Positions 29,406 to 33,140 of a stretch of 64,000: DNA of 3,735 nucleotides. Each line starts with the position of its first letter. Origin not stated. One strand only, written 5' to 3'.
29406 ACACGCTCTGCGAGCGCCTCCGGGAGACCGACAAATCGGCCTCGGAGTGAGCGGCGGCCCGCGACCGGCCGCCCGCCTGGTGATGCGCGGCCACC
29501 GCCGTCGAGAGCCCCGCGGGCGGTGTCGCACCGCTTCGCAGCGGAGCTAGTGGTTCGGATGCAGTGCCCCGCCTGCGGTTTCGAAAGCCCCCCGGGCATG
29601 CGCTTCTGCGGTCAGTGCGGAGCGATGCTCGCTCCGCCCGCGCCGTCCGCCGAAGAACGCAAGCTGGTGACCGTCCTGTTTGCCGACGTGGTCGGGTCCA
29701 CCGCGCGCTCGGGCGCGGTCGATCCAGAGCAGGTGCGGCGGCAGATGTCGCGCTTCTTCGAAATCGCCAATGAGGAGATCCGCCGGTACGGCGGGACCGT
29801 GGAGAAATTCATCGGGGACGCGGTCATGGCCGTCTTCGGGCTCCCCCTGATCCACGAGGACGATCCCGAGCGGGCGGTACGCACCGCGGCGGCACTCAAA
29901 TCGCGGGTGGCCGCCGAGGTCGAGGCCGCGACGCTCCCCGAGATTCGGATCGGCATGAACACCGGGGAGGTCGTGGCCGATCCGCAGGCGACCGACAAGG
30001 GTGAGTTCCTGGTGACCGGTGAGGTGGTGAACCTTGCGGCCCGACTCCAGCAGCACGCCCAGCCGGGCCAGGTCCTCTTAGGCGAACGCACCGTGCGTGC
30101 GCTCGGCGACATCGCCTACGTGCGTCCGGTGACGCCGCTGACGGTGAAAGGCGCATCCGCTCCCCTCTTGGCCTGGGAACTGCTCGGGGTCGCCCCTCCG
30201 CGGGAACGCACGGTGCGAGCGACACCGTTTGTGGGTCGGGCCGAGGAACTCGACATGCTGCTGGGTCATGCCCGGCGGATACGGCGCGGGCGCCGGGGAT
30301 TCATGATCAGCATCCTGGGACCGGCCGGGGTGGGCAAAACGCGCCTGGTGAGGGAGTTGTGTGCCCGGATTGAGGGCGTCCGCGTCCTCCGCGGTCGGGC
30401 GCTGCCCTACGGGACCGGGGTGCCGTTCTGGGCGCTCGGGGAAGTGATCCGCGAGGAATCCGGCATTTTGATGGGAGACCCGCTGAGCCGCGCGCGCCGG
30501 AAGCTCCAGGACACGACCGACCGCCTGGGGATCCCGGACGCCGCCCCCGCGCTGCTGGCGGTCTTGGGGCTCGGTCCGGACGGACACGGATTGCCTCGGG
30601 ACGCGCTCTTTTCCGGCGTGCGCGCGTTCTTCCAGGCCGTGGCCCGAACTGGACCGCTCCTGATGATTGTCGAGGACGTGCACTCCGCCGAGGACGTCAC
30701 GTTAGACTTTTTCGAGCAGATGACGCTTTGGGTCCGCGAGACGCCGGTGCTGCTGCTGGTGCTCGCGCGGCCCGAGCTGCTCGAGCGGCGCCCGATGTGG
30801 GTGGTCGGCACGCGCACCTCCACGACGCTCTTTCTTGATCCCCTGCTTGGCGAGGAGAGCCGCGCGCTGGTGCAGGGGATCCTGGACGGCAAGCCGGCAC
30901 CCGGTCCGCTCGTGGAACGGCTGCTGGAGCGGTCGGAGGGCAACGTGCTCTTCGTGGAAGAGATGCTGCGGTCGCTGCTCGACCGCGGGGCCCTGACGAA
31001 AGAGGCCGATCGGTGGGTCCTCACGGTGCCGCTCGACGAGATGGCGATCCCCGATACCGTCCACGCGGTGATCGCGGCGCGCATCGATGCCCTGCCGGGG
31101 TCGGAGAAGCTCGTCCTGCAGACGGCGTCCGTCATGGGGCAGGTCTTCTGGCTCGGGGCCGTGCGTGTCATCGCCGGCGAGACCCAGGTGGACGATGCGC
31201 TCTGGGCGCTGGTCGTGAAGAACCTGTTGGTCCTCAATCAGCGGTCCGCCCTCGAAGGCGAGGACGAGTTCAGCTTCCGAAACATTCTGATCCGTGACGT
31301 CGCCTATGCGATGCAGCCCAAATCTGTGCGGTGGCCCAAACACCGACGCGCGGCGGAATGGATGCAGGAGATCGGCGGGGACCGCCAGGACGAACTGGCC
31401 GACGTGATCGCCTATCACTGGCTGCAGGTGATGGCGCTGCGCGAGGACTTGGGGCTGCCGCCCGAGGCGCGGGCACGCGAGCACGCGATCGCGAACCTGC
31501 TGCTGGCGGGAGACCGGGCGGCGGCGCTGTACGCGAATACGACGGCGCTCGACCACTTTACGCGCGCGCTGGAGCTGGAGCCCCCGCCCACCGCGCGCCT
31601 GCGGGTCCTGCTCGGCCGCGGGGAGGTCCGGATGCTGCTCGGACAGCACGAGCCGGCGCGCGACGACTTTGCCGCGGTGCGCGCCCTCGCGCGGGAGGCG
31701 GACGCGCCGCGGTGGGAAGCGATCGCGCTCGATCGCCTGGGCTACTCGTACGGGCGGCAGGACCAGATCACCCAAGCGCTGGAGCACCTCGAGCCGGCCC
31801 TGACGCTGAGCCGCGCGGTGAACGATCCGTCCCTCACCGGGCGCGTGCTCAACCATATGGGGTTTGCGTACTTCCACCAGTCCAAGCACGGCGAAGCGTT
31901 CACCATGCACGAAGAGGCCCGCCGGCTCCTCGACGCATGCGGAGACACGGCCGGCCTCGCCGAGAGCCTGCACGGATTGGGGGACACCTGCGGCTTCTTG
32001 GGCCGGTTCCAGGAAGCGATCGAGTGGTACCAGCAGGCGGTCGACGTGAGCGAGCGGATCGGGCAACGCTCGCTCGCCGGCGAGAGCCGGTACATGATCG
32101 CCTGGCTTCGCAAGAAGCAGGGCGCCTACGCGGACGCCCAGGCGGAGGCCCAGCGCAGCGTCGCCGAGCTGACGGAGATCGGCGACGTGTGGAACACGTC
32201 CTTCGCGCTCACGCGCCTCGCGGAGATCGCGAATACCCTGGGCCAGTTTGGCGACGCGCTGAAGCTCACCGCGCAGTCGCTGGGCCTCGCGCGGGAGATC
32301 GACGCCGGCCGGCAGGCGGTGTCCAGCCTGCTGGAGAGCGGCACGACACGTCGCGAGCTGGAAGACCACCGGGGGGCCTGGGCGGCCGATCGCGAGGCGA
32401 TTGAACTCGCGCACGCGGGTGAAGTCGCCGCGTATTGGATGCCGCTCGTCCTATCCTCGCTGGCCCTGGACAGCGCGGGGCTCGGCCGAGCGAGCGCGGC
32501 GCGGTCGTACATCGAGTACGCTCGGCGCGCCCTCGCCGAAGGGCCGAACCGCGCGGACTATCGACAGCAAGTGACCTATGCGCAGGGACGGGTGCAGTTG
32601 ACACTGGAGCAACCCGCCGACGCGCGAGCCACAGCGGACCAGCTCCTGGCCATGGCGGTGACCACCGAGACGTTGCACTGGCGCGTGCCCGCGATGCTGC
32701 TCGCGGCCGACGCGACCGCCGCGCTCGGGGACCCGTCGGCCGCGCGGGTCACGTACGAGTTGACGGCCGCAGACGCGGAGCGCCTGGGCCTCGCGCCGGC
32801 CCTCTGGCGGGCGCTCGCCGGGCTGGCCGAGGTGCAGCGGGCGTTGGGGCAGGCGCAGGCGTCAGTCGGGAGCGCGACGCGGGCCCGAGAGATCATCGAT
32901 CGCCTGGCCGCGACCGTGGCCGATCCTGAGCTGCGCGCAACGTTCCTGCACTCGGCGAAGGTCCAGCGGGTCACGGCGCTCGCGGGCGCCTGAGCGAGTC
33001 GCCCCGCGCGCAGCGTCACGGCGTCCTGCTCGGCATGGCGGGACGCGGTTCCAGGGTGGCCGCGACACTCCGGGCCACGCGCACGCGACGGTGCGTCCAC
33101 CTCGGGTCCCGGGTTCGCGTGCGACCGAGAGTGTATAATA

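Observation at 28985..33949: CNB – [zinc-ribbon cyclase–STAND NTPase–TPR] – CNB – DUF427 module abutting an IS graveyard: candidate uncharacterised cyclic-nucleotide signalling or defence system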

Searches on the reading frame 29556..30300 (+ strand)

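Call 17: search_solved_structures(query=window:29556-30300:+, max_evalue=0.001, show_alignments=3)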
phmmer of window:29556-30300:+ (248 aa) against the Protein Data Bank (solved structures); distinct sequences matched with E-value up to 0.001: 47.
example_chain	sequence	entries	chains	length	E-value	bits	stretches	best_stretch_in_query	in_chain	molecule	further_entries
2w01_A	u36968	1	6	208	2.7e-26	96.1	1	32-217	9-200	ADENYLATE CYCLASE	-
6fht_A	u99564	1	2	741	1.4e-25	93.8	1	33-217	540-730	Bacteriophytochrome,Adenylate cyclase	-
3r5g_A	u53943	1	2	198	3e-20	76.3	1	34-209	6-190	CyaB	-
1yk9_A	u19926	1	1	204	1.8e-15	60.7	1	38-212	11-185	Adenylate cyclase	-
1wc0_A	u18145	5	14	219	2.3e-15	60.3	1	33-205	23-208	ADENYLATE CYCLASE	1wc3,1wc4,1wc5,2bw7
4p2f_A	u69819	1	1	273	2.8e-15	60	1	37-212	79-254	Adenylate cyclase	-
1wc1_A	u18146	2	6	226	4e-15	59.5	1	34-205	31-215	ADENYLATE CYCLASE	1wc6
4p2m_A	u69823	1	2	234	4.8e-15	59.3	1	37-212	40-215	Adenylate cyclase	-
4p2x_A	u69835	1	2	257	6.4e-15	58.9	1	37-212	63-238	Adenylate cyclase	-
7yz9_A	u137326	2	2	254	1e-14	58.2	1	37-211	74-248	Adenylate cyclase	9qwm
7yzi_A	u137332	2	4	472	1.5e-14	57.7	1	37-212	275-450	Adenylate cyclase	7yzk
6sir_A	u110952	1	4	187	3.2e-13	53.3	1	28-203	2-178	Nucleotide cyclase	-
3et6_A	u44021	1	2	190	1.7e-12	50.9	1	30-199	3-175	Soluble guanylyl cyclase beta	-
6aoa_A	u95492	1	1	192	1.9e-12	50.7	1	32-208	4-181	Bacterio-rhodopsin/guanylyl cyclase 1 fusion protein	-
5oyh_A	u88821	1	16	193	2.5e-12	50.4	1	32-204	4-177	Nucleotide cyclase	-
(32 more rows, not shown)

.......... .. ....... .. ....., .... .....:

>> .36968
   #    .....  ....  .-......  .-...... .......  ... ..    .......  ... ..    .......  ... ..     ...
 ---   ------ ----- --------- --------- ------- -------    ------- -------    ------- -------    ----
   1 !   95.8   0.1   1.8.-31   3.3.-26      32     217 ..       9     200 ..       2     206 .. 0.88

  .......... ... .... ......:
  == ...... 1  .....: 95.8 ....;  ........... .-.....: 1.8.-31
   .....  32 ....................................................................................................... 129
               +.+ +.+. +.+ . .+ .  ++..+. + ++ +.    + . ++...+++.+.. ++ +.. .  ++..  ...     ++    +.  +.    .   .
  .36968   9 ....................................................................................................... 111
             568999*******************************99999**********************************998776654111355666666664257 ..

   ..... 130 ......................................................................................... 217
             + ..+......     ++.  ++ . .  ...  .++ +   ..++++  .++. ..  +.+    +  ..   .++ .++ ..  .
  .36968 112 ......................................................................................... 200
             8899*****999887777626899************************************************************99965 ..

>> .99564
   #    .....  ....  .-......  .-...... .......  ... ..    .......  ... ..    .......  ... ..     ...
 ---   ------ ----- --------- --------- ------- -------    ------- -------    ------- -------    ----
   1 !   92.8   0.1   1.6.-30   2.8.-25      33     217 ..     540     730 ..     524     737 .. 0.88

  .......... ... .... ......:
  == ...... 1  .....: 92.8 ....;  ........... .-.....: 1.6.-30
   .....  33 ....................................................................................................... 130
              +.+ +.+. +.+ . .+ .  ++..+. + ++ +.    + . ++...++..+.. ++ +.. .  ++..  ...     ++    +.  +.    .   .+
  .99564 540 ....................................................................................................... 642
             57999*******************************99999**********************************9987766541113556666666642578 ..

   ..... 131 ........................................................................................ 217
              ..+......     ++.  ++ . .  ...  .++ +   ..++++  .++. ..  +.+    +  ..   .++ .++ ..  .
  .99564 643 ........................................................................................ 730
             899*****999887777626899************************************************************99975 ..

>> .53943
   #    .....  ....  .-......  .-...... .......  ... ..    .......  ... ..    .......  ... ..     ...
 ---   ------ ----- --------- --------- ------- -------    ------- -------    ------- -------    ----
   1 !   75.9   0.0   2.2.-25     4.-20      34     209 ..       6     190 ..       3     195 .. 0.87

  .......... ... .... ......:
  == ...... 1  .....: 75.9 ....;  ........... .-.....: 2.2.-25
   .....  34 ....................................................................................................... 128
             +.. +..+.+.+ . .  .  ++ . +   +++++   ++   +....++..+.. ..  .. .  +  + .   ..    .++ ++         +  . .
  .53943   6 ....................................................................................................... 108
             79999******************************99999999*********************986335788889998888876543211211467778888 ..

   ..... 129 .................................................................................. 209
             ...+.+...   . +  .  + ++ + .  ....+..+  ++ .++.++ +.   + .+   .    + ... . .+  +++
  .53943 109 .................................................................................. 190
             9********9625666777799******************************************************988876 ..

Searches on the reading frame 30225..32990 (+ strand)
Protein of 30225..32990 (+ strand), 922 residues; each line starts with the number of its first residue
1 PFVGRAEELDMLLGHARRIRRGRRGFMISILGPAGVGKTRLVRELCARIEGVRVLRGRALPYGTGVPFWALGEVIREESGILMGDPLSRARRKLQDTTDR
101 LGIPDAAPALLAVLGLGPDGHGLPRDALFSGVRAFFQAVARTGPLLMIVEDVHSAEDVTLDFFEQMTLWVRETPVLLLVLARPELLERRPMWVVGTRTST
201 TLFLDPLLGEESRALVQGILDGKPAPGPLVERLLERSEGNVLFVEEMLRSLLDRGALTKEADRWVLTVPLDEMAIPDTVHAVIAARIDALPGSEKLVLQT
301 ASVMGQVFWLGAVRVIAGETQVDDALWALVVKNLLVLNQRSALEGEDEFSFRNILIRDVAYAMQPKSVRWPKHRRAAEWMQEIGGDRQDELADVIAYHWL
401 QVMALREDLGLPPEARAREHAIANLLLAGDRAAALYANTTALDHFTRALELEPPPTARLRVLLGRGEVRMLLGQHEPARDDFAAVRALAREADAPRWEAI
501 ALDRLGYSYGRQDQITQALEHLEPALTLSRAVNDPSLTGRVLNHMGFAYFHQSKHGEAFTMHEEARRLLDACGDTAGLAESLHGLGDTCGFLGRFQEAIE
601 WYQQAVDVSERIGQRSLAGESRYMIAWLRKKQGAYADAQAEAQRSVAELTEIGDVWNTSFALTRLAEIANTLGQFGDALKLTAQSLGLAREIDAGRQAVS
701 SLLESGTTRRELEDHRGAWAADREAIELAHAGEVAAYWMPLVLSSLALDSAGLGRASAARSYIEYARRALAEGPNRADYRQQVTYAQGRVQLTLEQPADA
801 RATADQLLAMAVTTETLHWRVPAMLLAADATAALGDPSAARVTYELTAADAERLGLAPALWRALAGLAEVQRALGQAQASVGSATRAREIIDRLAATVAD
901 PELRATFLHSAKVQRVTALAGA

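Call 60: search_solved_structures(query=window:30225-32990:+, max_evalue=0.01)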
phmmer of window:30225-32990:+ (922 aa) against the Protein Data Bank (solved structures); distinct sequences matched with E-value up to 0.01: 25.
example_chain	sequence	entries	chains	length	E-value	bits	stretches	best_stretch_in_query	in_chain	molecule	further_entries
9qhb_A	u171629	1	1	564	1.9e-19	72.5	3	442-613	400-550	Engineered tetratricopeptide repeat protein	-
5a7d_B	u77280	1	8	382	1.8e-17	66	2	512-693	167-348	PINS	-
4a1s_A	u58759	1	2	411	4.2e-16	61.5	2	512-690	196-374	PARTNER OF INSCUTEABLE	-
5a6c_A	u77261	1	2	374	1.2e-15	59.9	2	512-698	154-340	G-PROTEIN-SIGNALING MODULATOR 2, AFADIN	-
6hc2_A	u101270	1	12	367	5.5e-15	57.8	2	512-693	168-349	G-protein-signaling modulator 2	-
4wng_A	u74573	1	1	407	6.5e-15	57.5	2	512-693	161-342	G-protein-signaling modulator 2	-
3sf4_A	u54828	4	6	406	6.6e-15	57.5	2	512-693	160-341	G-protein-signaling modulator 2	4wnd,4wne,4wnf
3ro2_A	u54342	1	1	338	4.1e-14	54.9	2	515-692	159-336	G-protein-signaling modulator 2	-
4g2v_A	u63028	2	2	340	4.2e-14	54.9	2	515-692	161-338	G-protein-signaling modulator 2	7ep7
8bu0_A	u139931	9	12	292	5.4e-13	51.2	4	501-613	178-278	Consensus tetratricopeptide repeat protein | Crystal structure of an 8-repeat consensus TPR superhelix with Zinc. | Monomer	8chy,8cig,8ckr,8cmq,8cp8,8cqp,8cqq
9qhc_A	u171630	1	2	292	1.3e-10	43.3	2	499-612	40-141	Engineered tetratricopeptide repeat protein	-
4jhr_A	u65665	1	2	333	3.4e-10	41.9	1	515-692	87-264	G-protein-signaling modulator 2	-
7obi_A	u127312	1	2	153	1.3e-08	36.7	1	499-609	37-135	CTPR-rv4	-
8ch0_A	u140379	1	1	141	8.3e-07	30.7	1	501-611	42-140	Consensus tetratricopeptide repeat protein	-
2fo7_A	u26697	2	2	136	2.4e-06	29.2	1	504-610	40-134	SYNTHETIC CONSENSUS TPR PROTEIN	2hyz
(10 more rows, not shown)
